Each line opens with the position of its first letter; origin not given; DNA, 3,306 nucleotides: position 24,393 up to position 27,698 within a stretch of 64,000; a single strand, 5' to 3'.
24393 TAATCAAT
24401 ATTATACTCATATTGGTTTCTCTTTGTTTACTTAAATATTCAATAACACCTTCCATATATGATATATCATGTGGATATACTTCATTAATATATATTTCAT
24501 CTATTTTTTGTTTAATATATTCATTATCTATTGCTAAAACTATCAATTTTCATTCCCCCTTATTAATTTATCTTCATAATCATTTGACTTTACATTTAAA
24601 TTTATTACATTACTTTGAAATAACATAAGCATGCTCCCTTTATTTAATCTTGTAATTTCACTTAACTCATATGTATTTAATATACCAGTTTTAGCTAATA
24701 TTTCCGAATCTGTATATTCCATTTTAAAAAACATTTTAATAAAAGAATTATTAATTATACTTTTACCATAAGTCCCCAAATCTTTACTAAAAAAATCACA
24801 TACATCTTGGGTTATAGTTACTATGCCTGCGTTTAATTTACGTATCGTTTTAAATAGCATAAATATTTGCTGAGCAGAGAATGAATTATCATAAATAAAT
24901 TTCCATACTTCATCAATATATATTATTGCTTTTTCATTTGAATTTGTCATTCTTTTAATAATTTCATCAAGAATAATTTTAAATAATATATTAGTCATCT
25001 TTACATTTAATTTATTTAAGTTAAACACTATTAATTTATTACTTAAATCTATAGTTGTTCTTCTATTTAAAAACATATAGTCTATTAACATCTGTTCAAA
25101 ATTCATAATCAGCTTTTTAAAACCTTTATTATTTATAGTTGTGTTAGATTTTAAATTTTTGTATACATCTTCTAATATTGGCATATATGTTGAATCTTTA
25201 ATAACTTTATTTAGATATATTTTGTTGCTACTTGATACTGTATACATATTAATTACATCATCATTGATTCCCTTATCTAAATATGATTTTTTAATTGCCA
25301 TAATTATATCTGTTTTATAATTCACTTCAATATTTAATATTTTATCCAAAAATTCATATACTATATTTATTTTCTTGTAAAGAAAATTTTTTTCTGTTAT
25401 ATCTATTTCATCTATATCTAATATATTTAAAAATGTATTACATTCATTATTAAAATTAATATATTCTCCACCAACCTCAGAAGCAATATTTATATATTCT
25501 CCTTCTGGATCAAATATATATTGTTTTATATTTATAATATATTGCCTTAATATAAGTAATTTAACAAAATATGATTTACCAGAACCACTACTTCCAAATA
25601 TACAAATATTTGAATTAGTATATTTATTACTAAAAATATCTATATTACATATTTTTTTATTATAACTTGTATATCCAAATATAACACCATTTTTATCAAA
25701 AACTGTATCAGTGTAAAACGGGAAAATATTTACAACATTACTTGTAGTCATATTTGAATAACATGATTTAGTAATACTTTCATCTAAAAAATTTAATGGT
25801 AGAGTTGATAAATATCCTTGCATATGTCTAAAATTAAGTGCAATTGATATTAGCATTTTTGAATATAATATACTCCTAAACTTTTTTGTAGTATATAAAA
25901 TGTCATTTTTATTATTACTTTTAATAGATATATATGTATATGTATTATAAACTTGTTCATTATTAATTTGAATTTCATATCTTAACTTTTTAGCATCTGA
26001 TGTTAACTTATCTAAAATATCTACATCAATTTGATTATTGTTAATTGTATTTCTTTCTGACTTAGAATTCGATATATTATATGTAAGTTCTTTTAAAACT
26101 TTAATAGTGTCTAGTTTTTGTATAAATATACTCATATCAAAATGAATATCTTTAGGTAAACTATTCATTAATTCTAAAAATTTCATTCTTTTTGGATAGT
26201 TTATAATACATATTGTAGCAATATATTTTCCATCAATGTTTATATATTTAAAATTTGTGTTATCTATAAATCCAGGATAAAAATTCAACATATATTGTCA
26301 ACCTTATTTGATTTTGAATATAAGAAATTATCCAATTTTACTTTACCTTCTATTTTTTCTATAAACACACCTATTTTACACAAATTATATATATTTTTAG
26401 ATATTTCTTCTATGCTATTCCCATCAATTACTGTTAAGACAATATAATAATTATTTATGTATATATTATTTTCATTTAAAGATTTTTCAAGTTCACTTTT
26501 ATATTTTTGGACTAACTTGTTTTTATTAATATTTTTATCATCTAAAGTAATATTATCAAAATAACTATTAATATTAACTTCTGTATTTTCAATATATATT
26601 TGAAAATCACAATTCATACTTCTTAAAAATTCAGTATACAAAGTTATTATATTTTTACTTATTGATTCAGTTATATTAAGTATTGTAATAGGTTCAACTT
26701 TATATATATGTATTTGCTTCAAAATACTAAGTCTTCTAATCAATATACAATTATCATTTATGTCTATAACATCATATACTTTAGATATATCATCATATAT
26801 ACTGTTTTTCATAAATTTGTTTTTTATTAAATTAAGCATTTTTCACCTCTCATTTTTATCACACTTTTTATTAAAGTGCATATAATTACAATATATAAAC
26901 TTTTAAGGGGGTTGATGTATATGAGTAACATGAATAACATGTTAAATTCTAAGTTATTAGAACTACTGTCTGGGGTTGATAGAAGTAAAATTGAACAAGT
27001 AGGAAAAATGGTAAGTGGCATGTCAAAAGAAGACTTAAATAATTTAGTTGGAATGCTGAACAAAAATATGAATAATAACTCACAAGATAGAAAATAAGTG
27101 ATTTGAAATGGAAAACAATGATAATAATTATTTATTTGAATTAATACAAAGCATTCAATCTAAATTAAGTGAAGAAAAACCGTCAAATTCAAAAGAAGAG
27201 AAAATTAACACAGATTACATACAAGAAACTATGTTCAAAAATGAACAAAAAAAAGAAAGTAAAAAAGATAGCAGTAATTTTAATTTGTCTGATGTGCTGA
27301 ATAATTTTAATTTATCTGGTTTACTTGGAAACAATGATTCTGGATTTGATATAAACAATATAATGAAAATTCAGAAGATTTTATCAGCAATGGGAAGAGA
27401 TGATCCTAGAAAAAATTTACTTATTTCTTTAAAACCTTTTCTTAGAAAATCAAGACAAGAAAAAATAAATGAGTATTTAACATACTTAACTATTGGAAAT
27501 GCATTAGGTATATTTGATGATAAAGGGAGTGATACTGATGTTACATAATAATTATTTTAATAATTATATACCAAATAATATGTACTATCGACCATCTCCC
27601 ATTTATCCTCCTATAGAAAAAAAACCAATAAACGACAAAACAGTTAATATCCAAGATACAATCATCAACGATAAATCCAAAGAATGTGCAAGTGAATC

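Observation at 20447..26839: Chimeric secretion-ATPase operon: split VirB4-type ATPase + TadZ/CpaE-like + TadA/CpaF(VirB11)-like + TadB/GspF-like + unknown protein, with no pilin, peptidase, relaxase or coupling protein, embedded among sporulation regulators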

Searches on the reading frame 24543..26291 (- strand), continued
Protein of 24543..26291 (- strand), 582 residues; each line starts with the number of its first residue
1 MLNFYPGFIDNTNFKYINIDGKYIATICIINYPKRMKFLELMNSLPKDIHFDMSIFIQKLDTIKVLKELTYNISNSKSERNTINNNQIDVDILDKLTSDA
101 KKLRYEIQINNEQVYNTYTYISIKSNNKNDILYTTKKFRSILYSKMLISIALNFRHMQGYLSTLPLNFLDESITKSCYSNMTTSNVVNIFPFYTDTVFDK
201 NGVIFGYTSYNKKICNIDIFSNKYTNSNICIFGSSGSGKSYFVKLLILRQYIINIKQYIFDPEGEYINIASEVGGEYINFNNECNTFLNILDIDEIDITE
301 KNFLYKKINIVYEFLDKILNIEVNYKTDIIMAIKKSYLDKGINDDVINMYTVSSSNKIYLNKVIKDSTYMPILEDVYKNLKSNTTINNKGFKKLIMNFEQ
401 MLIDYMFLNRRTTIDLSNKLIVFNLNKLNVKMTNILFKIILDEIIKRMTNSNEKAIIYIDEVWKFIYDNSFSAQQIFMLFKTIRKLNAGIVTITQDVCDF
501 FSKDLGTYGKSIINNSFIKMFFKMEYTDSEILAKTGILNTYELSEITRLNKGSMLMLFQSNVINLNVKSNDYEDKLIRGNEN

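Call 59: find_encoding_contigs(protein=P0017, flank=10000, max_places=1)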
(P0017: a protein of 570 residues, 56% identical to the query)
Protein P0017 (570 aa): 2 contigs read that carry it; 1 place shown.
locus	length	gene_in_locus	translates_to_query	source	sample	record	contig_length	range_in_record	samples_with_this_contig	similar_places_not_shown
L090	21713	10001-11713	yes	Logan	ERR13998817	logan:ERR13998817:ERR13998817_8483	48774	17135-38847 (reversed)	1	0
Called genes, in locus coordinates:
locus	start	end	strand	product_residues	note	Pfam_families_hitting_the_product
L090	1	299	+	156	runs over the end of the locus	PF02502:LacAB_rpiB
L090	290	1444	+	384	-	PF00953:Glycos_transf_4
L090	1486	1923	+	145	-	PF09424:YqeY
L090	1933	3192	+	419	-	PF05193:Peptidase_M16_C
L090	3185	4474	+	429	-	PF00675:Peptidase_M16, PF05193:Peptidase_M16_C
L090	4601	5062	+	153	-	-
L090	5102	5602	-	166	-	-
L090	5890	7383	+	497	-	PF00199:Catalase, PF06628:Catalase-rel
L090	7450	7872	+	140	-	-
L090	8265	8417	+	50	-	PF09388:SpoOE-like (weak)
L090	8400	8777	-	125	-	-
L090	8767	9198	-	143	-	-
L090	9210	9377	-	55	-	-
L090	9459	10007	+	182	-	-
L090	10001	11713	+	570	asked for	PF01935:DUF87, PF12846:AAA_10, PF19044:P-loop_TraG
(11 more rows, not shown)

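Call 66: get_annotated_region(hit=H1, flank=14000)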
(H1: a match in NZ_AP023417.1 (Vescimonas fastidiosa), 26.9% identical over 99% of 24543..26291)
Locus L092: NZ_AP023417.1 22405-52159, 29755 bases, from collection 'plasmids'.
description: Vescimonas fastidiosa strain MM35 plasmid pMM35_02
organism: Vescimonas fastidiosa (NCBI taxid 2714353)
taxonomy: Bacteria; Bacillota; Clostridia; Eubacteriales; Oscillospiraceae; Vescimonas; Vescimonas fastidiosa
host: -; source: Homo sapiens; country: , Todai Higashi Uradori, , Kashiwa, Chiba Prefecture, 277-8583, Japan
typing (MOB-suite, as given by PLSDB): non-mobilizable
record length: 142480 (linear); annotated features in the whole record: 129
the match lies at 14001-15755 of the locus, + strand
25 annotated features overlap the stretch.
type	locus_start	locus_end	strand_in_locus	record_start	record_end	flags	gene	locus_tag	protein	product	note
CDS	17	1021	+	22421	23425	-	-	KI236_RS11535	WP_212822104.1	ornithine cyclodeaminase family protein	-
CDS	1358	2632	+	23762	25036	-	-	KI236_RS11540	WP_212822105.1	adenylosuccinate synthase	GO:0006164 - purine nucleotide biosynthetic process [Evidence IEA]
CDS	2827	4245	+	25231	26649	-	purB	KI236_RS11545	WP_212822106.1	adenylosuccinate lyase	GO:0009152 - purine ribonucleotide biosynthetic process [Evidence IEA]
CDS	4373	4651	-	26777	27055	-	-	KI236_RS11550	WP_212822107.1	hypothetical protein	-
CDS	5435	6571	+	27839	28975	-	-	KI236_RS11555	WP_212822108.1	helix-turn-helix domain-containing protein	-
CDS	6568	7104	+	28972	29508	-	-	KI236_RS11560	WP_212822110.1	hypothetical protein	-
CDS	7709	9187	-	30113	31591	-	-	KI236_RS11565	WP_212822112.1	hypothetical protein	-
CDS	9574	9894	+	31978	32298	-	-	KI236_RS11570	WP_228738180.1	fimbrial protein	-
CDS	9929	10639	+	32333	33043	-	-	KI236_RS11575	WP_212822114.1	hypothetical protein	-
CDS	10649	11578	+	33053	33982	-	-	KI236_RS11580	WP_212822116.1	hypothetical protein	-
CDS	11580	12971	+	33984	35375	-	-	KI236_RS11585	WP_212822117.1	C39 family peptidase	-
CDS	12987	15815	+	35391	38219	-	-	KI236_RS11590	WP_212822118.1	PrgI family protein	-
CDS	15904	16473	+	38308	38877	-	-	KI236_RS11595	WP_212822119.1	DUF5697 family protein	-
CDS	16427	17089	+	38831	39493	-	-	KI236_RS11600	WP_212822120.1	DUF6100 family protein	-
CDS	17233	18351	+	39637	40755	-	-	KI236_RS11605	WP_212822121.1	hypothetical protein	-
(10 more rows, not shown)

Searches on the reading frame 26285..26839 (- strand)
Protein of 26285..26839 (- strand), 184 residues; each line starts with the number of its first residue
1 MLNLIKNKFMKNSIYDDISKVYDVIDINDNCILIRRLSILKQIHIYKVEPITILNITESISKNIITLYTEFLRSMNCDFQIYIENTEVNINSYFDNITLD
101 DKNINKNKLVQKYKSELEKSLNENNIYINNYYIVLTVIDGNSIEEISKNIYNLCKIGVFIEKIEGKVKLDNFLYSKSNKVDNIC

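Call 4: search_protein_families(library=pfam, max_evalue=0.1, proteins=[window:26285-26839:-])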
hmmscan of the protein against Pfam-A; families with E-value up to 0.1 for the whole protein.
window:26285-26839:- (184 aa): 0 families

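Call 5: search_protein_families(library=ncbifam, max_evalue=0.1, proteins=[window:26285-26839:-])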
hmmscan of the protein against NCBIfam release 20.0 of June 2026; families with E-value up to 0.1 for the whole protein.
window:26285-26839:- (184 aa): 1 family
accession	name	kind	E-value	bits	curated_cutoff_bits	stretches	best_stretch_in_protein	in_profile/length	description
TIGR00929.1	VirB4_CagE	subfamily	0.00078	17.8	643.1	1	28-150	19-133/792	VirB4 family type IV secretion/conjugal transfer ATPase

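Call 25: search_protein_families(library=padloc, max_evalue=0.01, proteins=[window:26285-26839:-])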
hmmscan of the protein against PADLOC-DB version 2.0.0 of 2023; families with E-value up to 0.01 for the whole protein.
window:26285-26839:- (184 aa): 0 families

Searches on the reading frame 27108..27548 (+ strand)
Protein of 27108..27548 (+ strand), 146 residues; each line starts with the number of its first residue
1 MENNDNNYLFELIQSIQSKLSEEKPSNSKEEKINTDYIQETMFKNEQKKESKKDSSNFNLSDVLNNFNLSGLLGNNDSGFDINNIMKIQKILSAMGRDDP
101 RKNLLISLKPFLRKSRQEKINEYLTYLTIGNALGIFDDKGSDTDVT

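Call 4: search_protein_families(library=pfam, max_evalue=0.1, proteins=[window:27108-27548:+])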
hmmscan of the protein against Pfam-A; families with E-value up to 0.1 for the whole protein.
window:27108-27548:+ (146 aa): 0 families

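Call 5: search_protein_families(library=ncbifam, max_evalue=0.1, proteins=[window:27108-27548:+])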
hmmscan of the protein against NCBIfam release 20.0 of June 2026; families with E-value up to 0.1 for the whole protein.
window:27108-27548:+ (146 aa): 1 family
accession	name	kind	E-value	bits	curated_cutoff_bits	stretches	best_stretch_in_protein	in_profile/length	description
NF041064.1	DpdG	equivalog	0.072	12.4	80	0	73-141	4-72/290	protein DpdG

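Call 25: search_protein_families(library=padloc, max_evalue=0.01, proteins=[window:27108-27548:+])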
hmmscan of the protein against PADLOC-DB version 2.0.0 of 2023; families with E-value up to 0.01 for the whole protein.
window:27108-27548:+ (146 aa): 1 family
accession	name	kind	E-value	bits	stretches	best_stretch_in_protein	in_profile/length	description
PDLC00099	GajA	-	0.0082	13.1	1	5-99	203-296/626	AAA ATPase domain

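Call 61: find_homologous_proteins(query=window:27108-27548:+, max_evalue=0.001)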
Query window:27108-27548:+ (146 aa): 91 proteins with E <= 0.001 among 205 candidates.
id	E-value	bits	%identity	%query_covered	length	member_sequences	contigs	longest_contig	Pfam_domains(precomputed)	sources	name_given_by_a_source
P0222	6.5e-85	300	100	100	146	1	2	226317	-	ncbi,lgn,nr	ncbi:MAG: hypothetical protein PHD15_00910 [Clostridia bacterium]|nr:hypothetical protein [Clostridi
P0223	1.5e-80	286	77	100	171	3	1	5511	-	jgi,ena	-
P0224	1.2e-75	270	73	100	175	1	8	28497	-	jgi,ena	-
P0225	1.3e-73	263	60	99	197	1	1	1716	-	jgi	-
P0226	3.2e-73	262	72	100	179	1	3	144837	-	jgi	jgi:hypothetical protein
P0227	1.6e-71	257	71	100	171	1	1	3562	-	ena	-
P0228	7.4e-71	254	86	100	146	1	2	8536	-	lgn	-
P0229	8.9e-69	248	83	97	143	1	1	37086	-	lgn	-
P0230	3.5e-67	243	65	100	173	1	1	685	-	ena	-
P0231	6.9e-67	242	78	100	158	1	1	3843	-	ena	-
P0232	2.0e-66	240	81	100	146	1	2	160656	-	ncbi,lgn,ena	-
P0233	2.1e-65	237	78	100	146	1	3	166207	-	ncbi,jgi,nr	ncbi:MAG: hypothetical protein K0R72_870 [Clostridia bacterium]|jgi:hypothetical protein|nr:hypothet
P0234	2.8e-65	236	78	100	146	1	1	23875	-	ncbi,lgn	-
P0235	1.5e-63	231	77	100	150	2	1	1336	-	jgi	jgi:hypothetical protein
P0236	1.3e-62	228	63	100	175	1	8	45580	-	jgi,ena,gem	-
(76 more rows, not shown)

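Call 101: predict_structure(alignment_id=A5)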
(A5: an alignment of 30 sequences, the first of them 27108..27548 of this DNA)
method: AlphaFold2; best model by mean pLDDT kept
length: 146 residues; sequences in the alignment: 30
mean_pLDDT: 58.8   pTM: 0.34
mean pLDDT of the five models: 58.8, 57.3, 55.5, 52.4, 41.6
residues with pLDDT >= 90: 3; 70-90: 36; 50-70: 45; < 50: 62
segments of 3 or more residues with pLDDT < 50: 1-4, 23-63, 65-68, 74-79, 141-146
pLDDT, mean of each block of 10 residues (from residue 1): 52 66 47 40 37 40 48 48 65 69 85 88 82 65 44
secondary structure, 60 per line:
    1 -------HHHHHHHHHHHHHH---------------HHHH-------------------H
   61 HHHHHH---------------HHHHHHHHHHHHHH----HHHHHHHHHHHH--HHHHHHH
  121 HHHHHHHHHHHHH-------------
elements in order: H8-21 H37-40 H60-66 H82-95 H100-111 H114-133
